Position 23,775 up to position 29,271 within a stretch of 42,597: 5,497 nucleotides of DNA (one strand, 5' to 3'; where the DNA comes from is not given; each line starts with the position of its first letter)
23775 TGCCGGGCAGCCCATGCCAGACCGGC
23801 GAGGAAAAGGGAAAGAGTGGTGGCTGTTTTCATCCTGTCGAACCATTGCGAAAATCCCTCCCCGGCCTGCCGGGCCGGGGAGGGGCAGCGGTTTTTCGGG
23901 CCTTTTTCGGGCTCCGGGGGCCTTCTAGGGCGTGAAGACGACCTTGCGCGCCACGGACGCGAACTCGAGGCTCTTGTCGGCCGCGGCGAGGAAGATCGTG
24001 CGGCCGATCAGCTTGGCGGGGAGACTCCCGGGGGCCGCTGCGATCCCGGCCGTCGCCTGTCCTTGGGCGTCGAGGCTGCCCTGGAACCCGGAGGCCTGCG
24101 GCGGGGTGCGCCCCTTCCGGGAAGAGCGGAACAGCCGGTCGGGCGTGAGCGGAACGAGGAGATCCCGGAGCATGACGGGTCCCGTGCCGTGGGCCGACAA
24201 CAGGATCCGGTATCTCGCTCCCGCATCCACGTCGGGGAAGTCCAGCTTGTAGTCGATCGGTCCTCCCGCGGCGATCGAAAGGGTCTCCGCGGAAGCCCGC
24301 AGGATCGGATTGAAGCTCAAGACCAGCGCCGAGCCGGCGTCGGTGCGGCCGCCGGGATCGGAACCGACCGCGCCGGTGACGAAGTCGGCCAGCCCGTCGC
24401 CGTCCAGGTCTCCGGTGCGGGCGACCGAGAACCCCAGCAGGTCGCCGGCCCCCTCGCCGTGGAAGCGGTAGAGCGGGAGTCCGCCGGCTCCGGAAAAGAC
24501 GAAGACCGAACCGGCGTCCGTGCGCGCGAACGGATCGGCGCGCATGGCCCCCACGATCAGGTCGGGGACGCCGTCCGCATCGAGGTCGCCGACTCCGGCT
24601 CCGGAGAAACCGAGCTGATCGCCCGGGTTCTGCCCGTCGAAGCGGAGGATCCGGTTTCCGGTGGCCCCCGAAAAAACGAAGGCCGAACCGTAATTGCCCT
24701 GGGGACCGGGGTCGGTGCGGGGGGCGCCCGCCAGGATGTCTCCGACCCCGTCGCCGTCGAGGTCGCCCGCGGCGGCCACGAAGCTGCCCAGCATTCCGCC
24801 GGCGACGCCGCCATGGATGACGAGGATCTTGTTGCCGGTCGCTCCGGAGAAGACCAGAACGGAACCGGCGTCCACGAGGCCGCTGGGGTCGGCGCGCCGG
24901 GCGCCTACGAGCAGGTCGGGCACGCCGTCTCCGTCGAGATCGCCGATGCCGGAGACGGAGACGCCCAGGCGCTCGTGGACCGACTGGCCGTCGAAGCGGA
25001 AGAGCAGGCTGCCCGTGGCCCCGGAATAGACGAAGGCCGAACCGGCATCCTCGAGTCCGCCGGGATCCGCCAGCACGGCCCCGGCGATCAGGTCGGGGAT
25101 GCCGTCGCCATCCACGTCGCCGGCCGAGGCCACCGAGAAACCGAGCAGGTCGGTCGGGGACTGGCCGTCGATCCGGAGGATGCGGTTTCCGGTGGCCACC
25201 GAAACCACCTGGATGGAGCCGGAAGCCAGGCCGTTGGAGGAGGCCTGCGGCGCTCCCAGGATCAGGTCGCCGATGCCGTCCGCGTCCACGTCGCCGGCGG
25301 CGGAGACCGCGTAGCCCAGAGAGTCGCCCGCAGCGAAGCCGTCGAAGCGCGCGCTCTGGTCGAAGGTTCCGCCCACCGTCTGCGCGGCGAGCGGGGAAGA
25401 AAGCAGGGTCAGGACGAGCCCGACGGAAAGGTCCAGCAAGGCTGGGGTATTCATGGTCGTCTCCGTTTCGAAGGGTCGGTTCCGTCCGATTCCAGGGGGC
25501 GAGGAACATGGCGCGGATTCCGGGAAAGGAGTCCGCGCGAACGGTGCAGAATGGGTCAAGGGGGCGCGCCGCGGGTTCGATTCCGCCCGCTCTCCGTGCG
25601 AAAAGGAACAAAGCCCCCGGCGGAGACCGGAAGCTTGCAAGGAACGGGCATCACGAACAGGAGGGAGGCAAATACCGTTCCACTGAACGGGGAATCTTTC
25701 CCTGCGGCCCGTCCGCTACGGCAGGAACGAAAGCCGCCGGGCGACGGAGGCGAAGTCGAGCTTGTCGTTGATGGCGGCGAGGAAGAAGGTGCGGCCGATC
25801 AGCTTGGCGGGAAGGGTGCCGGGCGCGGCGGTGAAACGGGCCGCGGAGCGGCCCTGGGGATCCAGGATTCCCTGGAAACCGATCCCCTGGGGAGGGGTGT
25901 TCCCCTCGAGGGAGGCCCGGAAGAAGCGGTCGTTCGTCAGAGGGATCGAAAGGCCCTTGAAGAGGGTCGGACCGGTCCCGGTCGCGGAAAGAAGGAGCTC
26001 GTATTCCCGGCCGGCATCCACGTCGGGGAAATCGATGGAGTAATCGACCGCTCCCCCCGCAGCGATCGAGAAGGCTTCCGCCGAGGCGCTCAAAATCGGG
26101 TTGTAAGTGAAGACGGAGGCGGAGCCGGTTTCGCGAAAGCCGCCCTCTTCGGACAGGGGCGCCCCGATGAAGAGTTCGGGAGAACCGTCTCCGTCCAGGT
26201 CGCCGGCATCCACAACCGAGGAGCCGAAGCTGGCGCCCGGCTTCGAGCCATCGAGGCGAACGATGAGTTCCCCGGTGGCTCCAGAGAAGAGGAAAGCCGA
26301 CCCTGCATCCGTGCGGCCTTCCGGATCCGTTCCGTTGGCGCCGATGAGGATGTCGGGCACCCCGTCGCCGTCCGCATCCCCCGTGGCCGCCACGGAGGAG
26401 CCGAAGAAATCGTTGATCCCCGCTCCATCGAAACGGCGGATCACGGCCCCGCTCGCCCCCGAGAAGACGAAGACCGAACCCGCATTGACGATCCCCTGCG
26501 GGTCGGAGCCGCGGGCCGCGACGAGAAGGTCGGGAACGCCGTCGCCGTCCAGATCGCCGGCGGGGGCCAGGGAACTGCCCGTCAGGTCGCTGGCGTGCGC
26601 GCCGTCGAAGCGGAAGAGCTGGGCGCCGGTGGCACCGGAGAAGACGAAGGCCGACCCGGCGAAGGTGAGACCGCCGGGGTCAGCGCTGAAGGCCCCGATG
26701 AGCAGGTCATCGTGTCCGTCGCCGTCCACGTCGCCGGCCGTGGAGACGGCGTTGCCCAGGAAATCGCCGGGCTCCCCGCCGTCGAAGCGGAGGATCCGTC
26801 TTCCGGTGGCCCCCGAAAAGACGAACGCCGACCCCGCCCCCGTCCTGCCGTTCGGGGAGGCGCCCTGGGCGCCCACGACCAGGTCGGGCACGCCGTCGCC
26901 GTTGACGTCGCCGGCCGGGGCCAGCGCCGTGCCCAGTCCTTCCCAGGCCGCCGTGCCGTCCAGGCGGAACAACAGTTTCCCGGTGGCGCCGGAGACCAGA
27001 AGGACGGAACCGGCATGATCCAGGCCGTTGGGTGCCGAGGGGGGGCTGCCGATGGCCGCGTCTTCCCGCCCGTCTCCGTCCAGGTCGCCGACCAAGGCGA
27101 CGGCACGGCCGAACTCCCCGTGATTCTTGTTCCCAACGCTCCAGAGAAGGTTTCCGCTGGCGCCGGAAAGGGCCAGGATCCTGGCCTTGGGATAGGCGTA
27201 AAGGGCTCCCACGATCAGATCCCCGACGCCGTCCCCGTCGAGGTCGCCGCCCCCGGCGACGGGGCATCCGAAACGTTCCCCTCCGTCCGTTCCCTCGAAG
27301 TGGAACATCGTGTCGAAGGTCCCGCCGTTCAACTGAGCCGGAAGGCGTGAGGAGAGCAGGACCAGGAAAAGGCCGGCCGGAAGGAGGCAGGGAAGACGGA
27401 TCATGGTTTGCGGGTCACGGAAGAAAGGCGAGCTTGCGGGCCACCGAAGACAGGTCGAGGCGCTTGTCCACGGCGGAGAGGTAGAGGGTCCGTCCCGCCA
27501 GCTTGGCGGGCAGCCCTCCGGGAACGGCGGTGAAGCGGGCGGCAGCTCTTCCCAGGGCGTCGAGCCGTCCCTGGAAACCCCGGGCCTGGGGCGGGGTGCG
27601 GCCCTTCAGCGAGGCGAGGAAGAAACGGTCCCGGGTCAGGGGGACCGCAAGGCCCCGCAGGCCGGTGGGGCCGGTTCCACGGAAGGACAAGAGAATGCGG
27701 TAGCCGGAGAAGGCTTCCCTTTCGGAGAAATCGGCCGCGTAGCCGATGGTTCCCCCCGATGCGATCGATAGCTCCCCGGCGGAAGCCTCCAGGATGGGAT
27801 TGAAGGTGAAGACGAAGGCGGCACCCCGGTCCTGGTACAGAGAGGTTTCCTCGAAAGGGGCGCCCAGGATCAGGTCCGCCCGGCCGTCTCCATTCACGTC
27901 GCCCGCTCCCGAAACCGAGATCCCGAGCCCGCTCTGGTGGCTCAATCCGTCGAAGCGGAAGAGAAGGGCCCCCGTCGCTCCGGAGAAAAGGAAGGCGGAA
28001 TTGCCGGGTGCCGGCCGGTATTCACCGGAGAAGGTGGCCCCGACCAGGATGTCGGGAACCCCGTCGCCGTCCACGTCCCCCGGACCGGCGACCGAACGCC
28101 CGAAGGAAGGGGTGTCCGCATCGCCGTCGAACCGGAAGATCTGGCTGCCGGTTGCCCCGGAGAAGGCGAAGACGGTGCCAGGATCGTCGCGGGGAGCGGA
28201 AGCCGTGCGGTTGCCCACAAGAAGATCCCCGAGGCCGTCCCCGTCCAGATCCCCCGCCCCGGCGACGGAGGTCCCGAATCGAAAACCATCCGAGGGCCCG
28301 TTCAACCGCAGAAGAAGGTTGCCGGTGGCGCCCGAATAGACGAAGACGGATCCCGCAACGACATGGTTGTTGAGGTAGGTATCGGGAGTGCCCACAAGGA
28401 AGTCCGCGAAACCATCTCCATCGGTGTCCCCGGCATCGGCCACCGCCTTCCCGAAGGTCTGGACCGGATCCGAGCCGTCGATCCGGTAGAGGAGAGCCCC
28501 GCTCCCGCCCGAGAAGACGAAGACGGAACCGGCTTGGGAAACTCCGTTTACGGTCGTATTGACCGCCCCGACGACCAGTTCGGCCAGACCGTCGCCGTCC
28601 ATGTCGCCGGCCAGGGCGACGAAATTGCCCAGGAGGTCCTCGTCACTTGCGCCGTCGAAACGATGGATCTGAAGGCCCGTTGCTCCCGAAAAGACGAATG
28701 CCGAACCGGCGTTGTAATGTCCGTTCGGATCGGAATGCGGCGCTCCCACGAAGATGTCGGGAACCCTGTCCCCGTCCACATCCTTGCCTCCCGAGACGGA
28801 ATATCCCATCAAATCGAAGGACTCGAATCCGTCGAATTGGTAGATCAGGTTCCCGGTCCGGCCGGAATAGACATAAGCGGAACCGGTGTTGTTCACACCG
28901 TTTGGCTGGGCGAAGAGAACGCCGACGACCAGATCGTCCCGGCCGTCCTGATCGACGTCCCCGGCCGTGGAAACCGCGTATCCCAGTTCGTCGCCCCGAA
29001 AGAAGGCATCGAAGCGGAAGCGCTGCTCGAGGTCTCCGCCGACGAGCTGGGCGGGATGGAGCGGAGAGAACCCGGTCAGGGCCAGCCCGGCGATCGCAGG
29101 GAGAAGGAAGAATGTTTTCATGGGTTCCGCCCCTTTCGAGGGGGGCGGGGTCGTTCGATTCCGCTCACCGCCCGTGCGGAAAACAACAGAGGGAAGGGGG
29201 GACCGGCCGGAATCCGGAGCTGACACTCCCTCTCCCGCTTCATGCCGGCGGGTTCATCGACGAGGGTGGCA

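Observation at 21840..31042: Five tandem, same-strand paralogs encoding secreted integrin-alpha-like FG-GAP beta-propellers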

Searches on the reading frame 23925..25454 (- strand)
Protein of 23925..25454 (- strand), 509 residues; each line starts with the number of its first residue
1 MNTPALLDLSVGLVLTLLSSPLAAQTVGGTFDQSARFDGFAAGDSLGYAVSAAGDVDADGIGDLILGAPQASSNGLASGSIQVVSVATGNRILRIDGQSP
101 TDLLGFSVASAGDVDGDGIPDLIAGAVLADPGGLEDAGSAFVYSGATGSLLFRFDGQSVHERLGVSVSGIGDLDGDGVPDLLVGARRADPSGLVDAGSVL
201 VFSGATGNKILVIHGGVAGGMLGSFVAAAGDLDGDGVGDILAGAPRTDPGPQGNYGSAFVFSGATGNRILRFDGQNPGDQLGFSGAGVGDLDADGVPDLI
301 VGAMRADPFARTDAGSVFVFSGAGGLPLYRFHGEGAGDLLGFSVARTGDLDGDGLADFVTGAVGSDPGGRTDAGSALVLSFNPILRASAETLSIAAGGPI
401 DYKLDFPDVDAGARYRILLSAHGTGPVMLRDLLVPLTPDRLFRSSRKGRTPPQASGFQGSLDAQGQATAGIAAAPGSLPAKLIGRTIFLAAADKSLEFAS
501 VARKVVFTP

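Call 4: search_protein_families(library=pfam, proteins=[window:23925-25454:-], max_evalue=0.01)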
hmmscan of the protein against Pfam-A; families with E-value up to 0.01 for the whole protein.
window:23925-25454:- (509 aa): 4 families
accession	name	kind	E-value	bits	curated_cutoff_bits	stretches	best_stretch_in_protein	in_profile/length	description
PF01839.29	FG-GAP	-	4.4e-35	119.4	22.1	6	286-320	5-37/37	FG-GAP repeat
PF13517.12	FG-GAP_3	-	2.1e-11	44.7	26.9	3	113-183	1-61/61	FG-GAP-like repeat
PF14312.12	FG-GAP_2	-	3e-05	24.6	23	0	100-143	14-49/49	FG-GAP repeat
PF23727.1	Beta-prop_FAM234A_B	-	0.00011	21.3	26.4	0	161-210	124-167/467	FAM234A/B beta-propeller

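Call 5: search_protein_families(library=ncbifam, proteins=[window:23925-25454:-], max_evalue=0.01)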
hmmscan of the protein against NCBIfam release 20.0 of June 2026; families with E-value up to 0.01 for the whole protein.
window:23925-25454:- (509 aa): 0 families

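Call 75: search_protein_families(library=padloc, proteins=[window:23925-25454:-], max_evalue=0.001)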
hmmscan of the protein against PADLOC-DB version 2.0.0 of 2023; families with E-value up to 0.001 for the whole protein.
window:23925-25454:- (509 aa): 0 families

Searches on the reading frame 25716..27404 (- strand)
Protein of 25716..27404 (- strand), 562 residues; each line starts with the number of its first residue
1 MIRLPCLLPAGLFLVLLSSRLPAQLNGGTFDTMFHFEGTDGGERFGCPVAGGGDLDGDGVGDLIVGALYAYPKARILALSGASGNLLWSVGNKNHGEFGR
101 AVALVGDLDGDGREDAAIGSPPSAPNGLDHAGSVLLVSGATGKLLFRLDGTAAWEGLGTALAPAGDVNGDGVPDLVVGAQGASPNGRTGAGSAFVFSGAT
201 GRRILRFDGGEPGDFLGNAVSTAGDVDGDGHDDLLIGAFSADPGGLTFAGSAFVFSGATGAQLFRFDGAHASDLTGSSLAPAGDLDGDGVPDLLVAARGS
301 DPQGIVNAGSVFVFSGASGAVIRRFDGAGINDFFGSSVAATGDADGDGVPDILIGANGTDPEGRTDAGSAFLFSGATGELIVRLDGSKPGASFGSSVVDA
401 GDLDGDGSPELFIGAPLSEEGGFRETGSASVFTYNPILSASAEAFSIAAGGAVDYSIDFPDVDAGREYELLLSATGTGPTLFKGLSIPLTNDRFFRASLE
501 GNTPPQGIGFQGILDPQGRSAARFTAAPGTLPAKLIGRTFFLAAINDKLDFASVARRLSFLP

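Call 4: search_protein_families(library=pfam, proteins=[window:25716-27404:-], max_evalue=0.01)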
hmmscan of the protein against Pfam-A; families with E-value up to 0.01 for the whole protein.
window:25716-27404:- (562 aa): 4 families
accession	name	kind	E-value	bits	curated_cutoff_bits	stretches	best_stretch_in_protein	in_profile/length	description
PF01839.29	FG-GAP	-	3e-45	151.9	22.1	7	158-196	2-37/37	FG-GAP repeat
PF13517.12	FG-GAP_3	-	2.2e-16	60.6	26.9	5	225-295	1-61/61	FG-GAP-like repeat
PF14312.12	FG-GAP_2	-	5.2e-09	36.6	23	1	331-373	15-49/49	FG-GAP repeat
PF23727.1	Beta-prop_FAM234A_B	-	6.6e-09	35.2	26.4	0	74-143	100-165/467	FAM234A/B beta-propeller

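Call 5: search_protein_families(library=ncbifam, proteins=[window:25716-27404:-], max_evalue=0.01)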
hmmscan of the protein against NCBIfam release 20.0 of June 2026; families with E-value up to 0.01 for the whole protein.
window:25716-27404:- (562 aa): 2 families
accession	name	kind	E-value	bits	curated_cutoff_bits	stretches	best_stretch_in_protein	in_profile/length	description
NF047539.1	XAC2610_fam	domain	1.4e-06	28.6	35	0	165-186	4-25/89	XAC2610-related protein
NF011362.0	PRK14781.1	subfamily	0.0045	17.1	177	0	306-336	105-135/170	lipoprotein signal peptidase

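Call 75: search_protein_families(library=padloc, proteins=[window:25716-27404:-], max_evalue=0.001)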
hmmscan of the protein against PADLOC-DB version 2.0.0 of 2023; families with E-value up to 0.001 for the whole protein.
window:25716-27404:- (562 aa): 0 families

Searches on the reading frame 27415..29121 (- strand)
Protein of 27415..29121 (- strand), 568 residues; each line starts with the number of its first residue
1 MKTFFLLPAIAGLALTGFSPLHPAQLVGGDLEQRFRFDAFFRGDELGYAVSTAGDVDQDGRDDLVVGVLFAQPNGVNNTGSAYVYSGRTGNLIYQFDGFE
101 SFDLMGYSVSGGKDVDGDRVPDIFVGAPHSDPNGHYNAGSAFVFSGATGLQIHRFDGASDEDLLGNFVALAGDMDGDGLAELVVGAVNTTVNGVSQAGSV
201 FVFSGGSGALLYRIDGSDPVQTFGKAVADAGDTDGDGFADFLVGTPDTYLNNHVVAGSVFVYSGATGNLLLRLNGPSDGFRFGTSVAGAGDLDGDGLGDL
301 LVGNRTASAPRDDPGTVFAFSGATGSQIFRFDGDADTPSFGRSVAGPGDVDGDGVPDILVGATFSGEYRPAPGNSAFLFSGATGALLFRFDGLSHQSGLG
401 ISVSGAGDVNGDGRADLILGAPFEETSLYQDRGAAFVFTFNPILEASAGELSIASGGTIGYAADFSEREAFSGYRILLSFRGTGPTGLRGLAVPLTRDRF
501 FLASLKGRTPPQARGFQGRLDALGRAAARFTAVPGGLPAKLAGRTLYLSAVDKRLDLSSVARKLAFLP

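Call 4: search_protein_families(library=pfam, proteins=[window:27415-29121:-], max_evalue=0.01)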
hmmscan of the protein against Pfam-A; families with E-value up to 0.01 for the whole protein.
window:27415-29121:- (568 aa): 3 families
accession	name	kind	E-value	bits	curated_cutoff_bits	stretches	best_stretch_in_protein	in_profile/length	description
PF01839.29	FG-GAP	-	2.2e-43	146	22.1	7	401-434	3-33/37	FG-GAP repeat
PF13517.12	FG-GAP_3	-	2.3e-18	67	26.9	5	349-418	1-60/61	FG-GAP-like repeat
PF23727.1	Beta-prop_FAM234A_B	-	2.4e-06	26.8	26.4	0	49-93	129-167/467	FAM234A/B beta-propeller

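Call 5: search_protein_families(library=ncbifam, proteins=[window:27415-29121:-], max_evalue=0.01)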
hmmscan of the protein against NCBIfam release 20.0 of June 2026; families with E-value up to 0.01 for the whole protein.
window:27415-29121:- (568 aa): 1 family
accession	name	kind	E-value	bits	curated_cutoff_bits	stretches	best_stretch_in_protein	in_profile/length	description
NF047539.1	XAC2610_fam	domain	0.002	18.6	35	0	53-95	3-43/89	XAC2610-related protein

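Call 75: search_protein_families(library=padloc, proteins=[window:27415-29121:-], max_evalue=0.001)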
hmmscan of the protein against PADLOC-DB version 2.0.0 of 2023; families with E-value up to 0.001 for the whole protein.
window:27415-29121:- (568 aa): 0 families
